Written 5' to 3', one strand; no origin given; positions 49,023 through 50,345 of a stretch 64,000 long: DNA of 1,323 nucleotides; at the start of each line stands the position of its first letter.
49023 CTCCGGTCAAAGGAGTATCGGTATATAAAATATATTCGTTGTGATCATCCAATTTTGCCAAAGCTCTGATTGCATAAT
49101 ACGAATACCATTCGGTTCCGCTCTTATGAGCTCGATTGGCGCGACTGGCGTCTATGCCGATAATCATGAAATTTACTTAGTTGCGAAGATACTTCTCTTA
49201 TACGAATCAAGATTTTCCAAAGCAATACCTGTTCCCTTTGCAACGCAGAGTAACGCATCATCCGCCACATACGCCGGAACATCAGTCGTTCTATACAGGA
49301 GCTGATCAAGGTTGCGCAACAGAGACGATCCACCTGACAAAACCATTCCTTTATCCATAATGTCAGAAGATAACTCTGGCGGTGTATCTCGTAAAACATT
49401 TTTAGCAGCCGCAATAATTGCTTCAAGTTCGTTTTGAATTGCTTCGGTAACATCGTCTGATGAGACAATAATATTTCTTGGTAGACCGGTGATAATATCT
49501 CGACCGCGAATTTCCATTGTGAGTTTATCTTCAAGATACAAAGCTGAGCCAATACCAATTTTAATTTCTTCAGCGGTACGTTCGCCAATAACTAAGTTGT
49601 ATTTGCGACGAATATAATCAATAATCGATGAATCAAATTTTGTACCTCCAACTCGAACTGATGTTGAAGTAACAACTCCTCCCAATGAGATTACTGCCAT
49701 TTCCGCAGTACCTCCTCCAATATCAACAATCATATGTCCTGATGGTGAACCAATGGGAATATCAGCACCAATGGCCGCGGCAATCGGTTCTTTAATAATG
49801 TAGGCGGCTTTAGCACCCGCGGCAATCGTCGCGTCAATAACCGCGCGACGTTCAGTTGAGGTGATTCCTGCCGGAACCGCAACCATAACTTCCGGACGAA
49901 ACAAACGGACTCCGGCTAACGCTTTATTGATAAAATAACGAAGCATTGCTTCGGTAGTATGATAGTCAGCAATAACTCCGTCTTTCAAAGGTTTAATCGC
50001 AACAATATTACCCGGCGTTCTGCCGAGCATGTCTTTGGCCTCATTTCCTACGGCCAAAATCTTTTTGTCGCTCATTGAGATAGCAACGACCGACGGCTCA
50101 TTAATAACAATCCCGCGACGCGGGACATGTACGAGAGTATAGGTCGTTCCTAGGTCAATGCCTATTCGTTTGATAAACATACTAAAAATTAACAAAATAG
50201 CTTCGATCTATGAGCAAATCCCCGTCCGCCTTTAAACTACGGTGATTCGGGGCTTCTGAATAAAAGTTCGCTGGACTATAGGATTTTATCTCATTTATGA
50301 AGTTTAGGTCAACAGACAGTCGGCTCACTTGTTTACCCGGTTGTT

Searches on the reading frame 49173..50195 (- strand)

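Call 61: search_protein_families(library=pfam, proteins=[window:49173-50195:-], max_evalue=0.001)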
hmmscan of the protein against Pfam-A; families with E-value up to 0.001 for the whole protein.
window:49173-50195:- (340 aa): 5 families
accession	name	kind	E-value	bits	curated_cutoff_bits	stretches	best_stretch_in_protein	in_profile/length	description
PF06723.19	MreB_Mbl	-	1.9e-136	454.6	27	1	9-333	2-326/327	MreB/Mbl protein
PF00012.26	HSP70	-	8.9e-15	54.4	20.6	1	102-200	135-239/599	Hsp70 protein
PF14450.12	FtsA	-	1e-08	36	31.8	1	156-311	2-110/127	Cell division protein FtsA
PF00022.25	Actin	-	3e-07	29.8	27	1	46-198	45-190/410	Actin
PF06277.17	EutA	-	4.5e-05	23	27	1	156-208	147-203/475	Ethanolamine utilisation protein EutA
